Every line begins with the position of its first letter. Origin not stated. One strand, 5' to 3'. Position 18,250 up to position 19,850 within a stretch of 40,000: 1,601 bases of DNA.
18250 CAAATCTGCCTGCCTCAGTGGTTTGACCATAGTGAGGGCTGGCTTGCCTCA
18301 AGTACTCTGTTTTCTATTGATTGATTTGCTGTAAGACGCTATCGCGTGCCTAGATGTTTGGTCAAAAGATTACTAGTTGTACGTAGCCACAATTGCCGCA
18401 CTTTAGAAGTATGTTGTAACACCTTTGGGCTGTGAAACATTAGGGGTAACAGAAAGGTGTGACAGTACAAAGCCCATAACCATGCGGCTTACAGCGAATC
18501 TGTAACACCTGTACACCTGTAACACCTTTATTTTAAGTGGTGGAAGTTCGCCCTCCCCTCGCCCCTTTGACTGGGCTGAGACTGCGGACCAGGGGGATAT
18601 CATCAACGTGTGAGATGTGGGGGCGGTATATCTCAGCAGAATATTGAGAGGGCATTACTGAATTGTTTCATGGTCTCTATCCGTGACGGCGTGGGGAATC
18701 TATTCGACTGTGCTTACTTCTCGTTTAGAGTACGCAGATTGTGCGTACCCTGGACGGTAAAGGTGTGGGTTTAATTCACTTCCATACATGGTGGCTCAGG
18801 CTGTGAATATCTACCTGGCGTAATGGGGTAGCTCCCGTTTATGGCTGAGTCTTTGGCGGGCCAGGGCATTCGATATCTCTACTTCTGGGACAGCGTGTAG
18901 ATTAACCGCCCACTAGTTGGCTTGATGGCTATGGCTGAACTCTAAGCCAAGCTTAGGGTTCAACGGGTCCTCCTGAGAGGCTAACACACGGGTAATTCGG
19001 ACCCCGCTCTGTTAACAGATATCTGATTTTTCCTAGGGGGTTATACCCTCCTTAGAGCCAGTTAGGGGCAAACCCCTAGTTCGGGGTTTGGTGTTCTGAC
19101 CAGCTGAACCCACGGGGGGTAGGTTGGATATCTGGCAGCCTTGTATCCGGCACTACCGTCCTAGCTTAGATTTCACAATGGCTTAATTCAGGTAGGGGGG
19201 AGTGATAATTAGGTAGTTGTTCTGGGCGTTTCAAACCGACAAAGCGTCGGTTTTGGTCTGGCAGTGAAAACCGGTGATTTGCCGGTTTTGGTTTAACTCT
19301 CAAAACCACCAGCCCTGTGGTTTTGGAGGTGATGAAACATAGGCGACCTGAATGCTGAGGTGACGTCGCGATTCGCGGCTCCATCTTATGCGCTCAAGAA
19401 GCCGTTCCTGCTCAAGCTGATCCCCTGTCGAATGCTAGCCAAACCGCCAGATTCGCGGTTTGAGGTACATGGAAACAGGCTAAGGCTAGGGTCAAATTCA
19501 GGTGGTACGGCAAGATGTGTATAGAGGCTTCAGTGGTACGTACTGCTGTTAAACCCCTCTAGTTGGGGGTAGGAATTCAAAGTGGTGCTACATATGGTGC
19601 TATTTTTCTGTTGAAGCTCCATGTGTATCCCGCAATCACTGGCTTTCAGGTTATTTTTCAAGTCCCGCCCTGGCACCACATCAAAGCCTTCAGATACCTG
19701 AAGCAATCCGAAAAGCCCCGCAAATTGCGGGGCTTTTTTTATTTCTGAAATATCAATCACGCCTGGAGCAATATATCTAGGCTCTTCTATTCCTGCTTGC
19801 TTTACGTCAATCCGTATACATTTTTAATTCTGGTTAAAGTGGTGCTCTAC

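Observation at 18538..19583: ~1 kb ORF-free, helix-rich segment at the right arm of the element, a candidate large structured RNA or cis-acting packaging/transfer site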

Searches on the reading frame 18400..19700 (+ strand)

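Call 17: search_protein_families(library=pfam, proteins=[L001:3265-4005:+, L001:4092-4613:+, L001:5361-6587:+], max_evalue=1)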
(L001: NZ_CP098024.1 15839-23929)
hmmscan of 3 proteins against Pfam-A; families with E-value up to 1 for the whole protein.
L001:3265-4005:+ (246 aa): 0 families

L001:4092-4613:+ (173 aa): 5 families
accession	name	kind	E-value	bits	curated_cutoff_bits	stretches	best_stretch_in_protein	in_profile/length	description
PF07997.16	DUF1694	-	0.0076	16.8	25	1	45-136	26-114/117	Protein of unknown function (DUF1694)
PF15943.11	YdaS_toxin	-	0.022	15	30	0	125-146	41-62/65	Bacterial toxin YdaS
PF10743.14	Phage_Cox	-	0.034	14.4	27.5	1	8-37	9-38/87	Regulatory phage protein cox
PF03398.19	Ist1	-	0.048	14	33.6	1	46-102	4-62/164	Regulator of Vps4 activity in the MVB pathway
PF14881.12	Tubulin_3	-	0.14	12.3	30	1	40-112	85-165/180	Tubulin domain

L001:5361-6587:+ (408 aa): 1 family
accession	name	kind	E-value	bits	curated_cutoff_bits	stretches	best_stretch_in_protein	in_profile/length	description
PF20454.4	GpA_nuclease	-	1.9e-67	228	22.5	1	60-363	6-294/294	Terminase large subunit gpA, endonuclease domain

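Call 27: search_protein_families(library=phrogs, proteins=[L001:4092-4613:+, L001:3265-4005:+], max_evalue=0.01)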
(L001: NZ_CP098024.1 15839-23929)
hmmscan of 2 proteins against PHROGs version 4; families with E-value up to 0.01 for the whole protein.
L001:4092-4613:+ (173 aa): 1 family
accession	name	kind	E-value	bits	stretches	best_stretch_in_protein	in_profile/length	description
phrog_57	-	head and packaging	1.2e-07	32.8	1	10-156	12-174/199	terminase small subunit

L001:3265-4005:+ (246 aa): 3 families
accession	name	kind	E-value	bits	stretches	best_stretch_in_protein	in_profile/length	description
phrog_1924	-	tail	1.7e-67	228.8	1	1-244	1-237/237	minor tail protein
phrog_29138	-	unknown function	8.9e-10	39.5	1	82-244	5-170/170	-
phrog_4688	-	tail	0.00033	21.6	1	19-107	21-110/237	minor tail protein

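Call 34: search_dna_similar(query=L001:4092-4613:+, collection=phages, mode=protein, max_evalue=0.001, max_rows=60)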
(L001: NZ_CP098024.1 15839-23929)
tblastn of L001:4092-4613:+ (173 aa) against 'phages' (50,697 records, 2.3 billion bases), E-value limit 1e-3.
Records with a match: 7; places in all: 7; records where one place covers at least 80% of the query: 0.
Best place of each record, by identity: <60% 7.
By first word of the organism name: Ralstonia 7.
By host as written in the record: Ralstonia solanacearum 5; Ralstonia solanacearum R286, UW275 1; Ralstonia solanacearum R300, UW27 1.
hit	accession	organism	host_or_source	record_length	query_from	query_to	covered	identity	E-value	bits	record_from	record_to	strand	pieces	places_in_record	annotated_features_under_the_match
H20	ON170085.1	Ralstonia phage YO041_1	Ralstonia solanacearum R286, UW275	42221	7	60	31%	48.1%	2e-7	55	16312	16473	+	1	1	record has no annotation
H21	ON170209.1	Ralstonia phage YO122_2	Ralstonia solanacearum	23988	12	60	28%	53.1%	1e-7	56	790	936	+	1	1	record has no annotation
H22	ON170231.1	Ralstonia phage YO135_4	Ralstonia solanacearum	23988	12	60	28%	53.1%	1e-7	56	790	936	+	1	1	record has no annotation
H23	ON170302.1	Ralstonia phage YO178_1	Ralstonia solanacearum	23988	12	60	28%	53.1%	1e-7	56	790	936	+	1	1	record has no annotation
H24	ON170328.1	Ralstonia phage YO194_2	Ralstonia solanacearum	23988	12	60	28%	53.1%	1e-7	56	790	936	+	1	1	record has no annotation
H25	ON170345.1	Ralstonia phage YO375_1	Ralstonia solanacearum R300, UW27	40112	12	60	28%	53.1%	3e-7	55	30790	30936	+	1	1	record has no annotation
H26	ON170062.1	Ralstonia phage YO023_3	Ralstonia solanacearum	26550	12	60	28%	53.1%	4e-7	54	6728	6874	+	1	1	record has no annotation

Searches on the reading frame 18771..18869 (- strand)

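Call 70: search_protein_families(library=pfam, proteins=[window:18771-18869:-], max_evalue=1)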
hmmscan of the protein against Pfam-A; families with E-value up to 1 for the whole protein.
window:18771-18869:- (32 aa): 0 families

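Call 71: search_protein_families(library=phrogs, proteins=[window:18771-18869:-], max_evalue=1)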
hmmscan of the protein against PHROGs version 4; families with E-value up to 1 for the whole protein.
window:18771-18869:- (32 aa): 1 family
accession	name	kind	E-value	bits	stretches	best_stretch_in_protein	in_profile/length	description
phrog_7369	-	unknown function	0.011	16.9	1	11-30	28-46/63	-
